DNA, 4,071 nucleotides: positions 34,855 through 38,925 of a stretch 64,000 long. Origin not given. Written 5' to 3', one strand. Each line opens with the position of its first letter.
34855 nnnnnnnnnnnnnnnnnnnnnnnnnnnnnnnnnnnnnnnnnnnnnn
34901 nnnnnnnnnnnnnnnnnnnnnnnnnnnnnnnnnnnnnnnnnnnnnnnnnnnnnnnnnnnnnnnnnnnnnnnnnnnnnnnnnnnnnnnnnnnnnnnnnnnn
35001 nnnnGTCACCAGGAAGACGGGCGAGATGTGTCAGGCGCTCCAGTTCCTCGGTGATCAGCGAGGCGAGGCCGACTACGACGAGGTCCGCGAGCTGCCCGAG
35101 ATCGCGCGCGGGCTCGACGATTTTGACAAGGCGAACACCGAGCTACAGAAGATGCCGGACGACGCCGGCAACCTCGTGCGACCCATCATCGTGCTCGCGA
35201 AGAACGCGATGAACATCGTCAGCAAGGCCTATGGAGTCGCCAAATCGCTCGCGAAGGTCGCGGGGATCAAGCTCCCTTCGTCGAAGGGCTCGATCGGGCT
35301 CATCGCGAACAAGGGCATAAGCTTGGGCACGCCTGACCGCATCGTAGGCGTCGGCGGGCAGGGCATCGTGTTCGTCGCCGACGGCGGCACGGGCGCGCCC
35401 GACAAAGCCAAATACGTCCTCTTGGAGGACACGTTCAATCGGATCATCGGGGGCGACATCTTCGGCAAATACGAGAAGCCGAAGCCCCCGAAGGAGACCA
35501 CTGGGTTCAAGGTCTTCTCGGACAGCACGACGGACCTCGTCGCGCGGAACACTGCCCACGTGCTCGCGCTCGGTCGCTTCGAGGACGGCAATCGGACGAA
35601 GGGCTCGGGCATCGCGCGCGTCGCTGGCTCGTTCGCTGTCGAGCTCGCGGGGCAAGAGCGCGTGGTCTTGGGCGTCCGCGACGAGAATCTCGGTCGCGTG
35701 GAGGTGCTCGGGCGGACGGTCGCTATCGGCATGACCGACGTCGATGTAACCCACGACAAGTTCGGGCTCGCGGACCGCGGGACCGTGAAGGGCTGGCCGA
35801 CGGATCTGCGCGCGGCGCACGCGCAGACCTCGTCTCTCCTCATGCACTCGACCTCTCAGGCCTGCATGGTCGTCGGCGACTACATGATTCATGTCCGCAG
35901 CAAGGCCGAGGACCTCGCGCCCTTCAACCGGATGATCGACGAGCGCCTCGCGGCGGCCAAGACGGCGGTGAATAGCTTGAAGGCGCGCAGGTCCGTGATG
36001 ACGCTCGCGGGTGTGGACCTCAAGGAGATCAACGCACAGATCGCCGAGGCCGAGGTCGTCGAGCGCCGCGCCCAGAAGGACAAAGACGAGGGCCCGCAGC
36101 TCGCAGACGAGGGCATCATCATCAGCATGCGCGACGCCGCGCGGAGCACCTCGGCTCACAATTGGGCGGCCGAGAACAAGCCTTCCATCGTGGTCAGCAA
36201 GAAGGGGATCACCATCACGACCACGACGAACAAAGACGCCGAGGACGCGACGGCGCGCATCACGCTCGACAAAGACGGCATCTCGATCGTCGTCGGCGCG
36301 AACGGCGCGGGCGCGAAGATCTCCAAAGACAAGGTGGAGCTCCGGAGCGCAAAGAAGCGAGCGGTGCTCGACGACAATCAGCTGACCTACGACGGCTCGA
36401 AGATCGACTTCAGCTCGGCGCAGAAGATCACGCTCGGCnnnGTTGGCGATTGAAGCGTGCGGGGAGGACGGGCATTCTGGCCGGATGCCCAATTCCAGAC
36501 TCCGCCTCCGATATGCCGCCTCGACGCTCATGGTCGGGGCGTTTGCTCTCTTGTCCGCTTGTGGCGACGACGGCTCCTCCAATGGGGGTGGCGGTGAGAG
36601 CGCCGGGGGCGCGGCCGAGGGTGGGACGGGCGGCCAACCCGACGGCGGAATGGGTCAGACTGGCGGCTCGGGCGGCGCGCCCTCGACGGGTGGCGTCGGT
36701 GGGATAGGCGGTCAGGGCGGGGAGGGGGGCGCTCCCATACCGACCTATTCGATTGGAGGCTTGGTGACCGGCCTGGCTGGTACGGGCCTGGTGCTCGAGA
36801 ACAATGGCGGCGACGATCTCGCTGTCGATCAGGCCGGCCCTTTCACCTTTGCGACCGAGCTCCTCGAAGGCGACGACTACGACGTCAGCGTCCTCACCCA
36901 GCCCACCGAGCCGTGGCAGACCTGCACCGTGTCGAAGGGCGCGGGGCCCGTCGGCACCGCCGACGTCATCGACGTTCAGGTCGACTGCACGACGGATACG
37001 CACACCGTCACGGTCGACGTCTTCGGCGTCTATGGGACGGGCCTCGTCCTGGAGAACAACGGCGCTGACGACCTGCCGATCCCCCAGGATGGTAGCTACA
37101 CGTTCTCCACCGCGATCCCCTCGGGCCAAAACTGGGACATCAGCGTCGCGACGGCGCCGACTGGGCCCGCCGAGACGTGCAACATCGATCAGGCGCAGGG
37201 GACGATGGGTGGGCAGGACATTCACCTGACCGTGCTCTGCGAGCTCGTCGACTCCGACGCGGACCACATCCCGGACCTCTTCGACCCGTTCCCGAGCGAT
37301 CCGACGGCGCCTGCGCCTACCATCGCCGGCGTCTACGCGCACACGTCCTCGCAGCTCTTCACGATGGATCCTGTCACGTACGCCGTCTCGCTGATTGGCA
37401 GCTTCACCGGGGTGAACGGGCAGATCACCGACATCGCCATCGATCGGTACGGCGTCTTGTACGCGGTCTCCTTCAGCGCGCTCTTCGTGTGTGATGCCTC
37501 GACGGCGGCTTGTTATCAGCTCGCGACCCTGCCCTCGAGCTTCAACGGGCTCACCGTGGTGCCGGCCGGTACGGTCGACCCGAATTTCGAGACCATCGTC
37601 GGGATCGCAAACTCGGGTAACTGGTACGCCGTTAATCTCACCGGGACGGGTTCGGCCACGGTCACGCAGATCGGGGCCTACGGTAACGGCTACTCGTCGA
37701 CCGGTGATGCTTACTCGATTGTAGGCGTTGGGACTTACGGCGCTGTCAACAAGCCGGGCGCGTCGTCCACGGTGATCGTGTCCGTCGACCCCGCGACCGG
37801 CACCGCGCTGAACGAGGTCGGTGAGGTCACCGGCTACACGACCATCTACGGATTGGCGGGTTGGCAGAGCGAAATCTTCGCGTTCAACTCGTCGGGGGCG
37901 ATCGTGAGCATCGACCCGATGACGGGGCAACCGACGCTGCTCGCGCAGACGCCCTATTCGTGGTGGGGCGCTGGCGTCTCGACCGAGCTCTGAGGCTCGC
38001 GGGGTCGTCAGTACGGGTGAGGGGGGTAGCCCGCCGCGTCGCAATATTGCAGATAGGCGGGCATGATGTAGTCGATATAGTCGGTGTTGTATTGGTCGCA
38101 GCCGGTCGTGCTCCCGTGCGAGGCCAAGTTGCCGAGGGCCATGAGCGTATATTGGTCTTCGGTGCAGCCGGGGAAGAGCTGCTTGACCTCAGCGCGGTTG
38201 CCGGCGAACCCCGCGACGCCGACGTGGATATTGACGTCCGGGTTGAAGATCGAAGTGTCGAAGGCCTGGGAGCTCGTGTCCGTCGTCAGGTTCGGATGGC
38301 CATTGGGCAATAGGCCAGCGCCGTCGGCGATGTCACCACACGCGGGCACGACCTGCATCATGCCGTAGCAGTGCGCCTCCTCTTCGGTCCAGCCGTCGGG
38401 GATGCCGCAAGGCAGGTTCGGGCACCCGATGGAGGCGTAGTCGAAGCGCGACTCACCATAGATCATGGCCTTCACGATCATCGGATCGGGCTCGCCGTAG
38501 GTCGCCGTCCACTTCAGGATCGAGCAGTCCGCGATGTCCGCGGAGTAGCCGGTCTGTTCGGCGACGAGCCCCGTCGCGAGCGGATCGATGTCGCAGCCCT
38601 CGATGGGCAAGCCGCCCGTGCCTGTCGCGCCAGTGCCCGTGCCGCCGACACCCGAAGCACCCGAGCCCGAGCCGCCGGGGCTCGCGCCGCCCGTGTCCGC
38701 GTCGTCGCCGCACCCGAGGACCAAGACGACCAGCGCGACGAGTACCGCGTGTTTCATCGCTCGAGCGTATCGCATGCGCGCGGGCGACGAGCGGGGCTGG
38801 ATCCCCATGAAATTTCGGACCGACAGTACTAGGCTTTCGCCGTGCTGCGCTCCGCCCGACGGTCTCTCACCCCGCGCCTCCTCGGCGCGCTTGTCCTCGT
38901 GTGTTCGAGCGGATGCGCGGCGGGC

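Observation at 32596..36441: About 800-aa region of unknown function embedded before spike-like repeats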

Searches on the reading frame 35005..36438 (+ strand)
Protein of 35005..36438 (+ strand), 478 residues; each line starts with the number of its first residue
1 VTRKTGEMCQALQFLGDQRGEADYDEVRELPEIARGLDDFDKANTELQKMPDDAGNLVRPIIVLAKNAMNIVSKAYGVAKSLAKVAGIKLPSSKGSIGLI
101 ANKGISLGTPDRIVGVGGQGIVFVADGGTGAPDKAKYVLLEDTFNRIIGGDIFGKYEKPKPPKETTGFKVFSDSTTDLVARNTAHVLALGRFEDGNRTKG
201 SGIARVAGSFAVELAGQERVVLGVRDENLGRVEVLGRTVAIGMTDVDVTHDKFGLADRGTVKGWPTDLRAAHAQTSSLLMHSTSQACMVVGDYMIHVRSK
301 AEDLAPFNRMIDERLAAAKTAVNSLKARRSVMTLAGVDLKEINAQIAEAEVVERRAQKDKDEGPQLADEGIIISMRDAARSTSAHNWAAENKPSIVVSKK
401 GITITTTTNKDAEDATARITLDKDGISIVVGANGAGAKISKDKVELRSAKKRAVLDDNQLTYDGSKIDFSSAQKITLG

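Call 48: predict_structure(alignment_id=A4)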
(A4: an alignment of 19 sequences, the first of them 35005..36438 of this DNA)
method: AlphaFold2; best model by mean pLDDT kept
length: 478 residues; sequences in the alignment: 19
mean_pLDDT: 48.5   pTM: 0.38
mean pLDDT of the five models: 48.5, 48.4, 48.2, 46.3, 46.1
residues with pLDDT >= 90: 0; 70-90: 108; 50-70: 73; < 50: 297
segments of 3 or more residues with pLDDT < 50: 1-194, 196-265, 267-285, 470-478
pLDDT, mean of each block of 10 residues (from residue 1): 28 36 39 40 40 42 42 35 31 26 26 28 30 32 36 31 25 30 36 44 35 31 30 29 31 36 42 30 44 59 55 71 84 81 78 73 60 69 61 80 78 71 85 78 79 77 60 40
secondary structure, 60 per line:
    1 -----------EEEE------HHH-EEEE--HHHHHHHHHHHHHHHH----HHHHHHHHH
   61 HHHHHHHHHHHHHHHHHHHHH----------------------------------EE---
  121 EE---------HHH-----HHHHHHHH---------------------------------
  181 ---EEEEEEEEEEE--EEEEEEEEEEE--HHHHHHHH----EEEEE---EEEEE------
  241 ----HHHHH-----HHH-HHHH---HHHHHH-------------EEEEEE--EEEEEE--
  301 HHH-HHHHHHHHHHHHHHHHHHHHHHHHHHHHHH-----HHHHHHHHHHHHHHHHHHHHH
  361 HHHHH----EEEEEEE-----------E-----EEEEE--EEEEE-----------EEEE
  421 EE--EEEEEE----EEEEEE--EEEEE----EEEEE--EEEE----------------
elements in order: E12-15 E26-29 H32-47 H52-81 H140-147 E184-194 E197-207 H210-217 E222-226 E230-234 H245-249 H259-262 H266-271 E285-290 E293-298 H305-334 H340-365 E370-376 E394-398 E401-405 E417-422 E425-430 E435-440 E443-447 E452-456 E459-462

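Call 100: fold_search(model_id=the predicted structure, library=pdb)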
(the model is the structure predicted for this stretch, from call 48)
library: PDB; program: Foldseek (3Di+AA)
matches with E <= 10: 258; with E <= 0.001: 0
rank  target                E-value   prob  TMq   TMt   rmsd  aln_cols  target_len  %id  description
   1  6u9e_B                8.7e-02  0.51  0.08  0.26  14.5       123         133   17  Structure of PdpA-VgrG Complex, Lidless (released 2019-10-23)
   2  5xu0_C                1.1e-01  0.63  0.13  0.27  14.8       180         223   12  Structure of the membrane fusion protein Spr0693 from Streptococcus pneumoniae R6 (released 2018-01-24)
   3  4s37_R                1.9e-01  0.23  0.08  0.18  16.7       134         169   13  Crystal structure of R2 pyocin membrane-piercing spike (released 2016-01-27)
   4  5xu0_B                2.0e-01  0.82  0.14  0.27  14.6       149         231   13  Structure of the membrane fusion protein Spr0693 from Streptococcus pneumoniae R6 (released 2018-01-24)
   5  4s37_F                2.0e-01  0.25  0.09  0.18  15.4       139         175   13  Crystal structure of R2 pyocin membrane-piercing spike (released 2016-01-27)
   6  4s37_P                2.7e-01  0.18  0.08  0.18  16.6       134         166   13  Crystal structure of R2 pyocin membrane-piercing spike (released 2016-01-27)
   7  4s37_A                2.9e-01  0.21  0.09  0.19  15.4       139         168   12  Crystal structure of R2 pyocin membrane-piercing spike (released 2016-01-27)
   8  9j3d_D                3.2e-01  0.20  0.12  0.17  22.4       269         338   13  Cryo-EM structure of TMexCD1-TOprJ1 (released 2025-08-13)
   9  1vf7_A                4.5e-01  0.21  0.13  0.25  13.7       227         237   10  Crystal structure of the membrane fusion protein, MexA of the multidrug transporter (released 2004-05-25)
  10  4s37_C                5.0e-01  0.10  0.07  0.15  16.4       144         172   13  Crystal structure of R2 pyocin membrane-piercing spike (released 2016-01-27)
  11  4s37_I                5.0e-01  0.10  0.07  0.15  16.3       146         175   12  Crystal structure of R2 pyocin membrane-piercing spike (released 2016-01-27)
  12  2f1m_C                5.9e-01  0.21  0.15  0.26  15.1       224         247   13  Conformational flexibility in the multidrug efflux system protein AcrA (released 2006-03-21)
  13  5nik_D                5.9e-01  0.18  0.13  0.18  17.2       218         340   10  Structure of the MacAB-TolC ABC-type tripartite multidrug efflux pump (released 2017-05-24)
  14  4s37_M                5.9e-01  0.09  0.07  0.16  16.5       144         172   12  Crystal structure of R2 pyocin membrane-piercing spike (released 2016-01-27)
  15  3lnn_B                6.5e-01  0.14  0.11  0.20  15.2       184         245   13  Crystal structure of ZneB from Cupriavidus metallidurans (released 2010-06-30)
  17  4s37_D                6.9e-01  0.08  0.07  0.16  16.3       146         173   12  Crystal structure of R2 pyocin membrane-piercing spike (released 2016-01-27)
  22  4s37_B                9.0e-01  0.08  0.07  0.15  16.4       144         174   12  Crystal structure of R2 pyocin membrane-piercing spike (released 2016-01-27)
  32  4s37_H                1.2e+00  0.11  0.09  0.19  15.3       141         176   12  Crystal structure of R2 pyocin membrane-piercing spike (released 2016-01-27)
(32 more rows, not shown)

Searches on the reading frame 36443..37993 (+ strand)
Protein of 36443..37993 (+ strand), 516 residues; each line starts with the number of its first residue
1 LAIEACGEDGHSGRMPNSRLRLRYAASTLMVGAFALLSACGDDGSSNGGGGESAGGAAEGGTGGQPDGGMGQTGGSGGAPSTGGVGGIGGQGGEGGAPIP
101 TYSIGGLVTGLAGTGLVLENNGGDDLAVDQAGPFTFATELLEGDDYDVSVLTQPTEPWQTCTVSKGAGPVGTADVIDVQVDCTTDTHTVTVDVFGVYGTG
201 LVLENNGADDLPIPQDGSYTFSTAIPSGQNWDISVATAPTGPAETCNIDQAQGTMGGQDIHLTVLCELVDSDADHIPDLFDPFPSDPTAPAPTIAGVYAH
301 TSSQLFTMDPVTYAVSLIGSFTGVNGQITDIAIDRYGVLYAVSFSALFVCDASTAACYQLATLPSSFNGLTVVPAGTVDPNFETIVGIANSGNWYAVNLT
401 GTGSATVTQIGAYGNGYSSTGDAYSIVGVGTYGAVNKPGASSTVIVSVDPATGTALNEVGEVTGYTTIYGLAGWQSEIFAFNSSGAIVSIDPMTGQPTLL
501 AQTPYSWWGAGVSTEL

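Call 5: search_protein_families(library=pfam, proteins=[window:36443-37993:+], max_evalue=0.01)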
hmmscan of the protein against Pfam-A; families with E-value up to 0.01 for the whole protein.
window:36443-37993:+ (516 aa): 0 families

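Call 7: search_protein_families(library=ncbifam, proteins=[window:36443-37993:+], max_evalue=0.1)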
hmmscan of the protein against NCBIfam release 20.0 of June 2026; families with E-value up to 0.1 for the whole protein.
window:36443-37993:+ (516 aa): 0 families

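Call 8: search_protein_families(library=phrogs, proteins=[window:36443-37993:+], max_evalue=0.1)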
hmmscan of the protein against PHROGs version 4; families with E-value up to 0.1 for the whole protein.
window:36443-37993:+ (516 aa): 0 families

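Call 111: search_protein_families(library=pfam, proteins=[window:36485-37993:+], max_evalue=0.1)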
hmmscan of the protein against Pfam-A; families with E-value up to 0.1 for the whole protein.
window:36485-37993:+ (502 aa): 0 families

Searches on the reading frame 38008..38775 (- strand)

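Call 111: search_protein_families(library=pfam, proteins=[window:38008-38775:-], max_evalue=0.1)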
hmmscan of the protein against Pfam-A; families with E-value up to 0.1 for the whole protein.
window:38008-38775:- (255 aa): 1 family
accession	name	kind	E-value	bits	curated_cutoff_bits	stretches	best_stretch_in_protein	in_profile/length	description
PF01464.25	SLT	-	0.014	15.4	21.3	0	95-146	11-47/117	Transglycosylase SLT domain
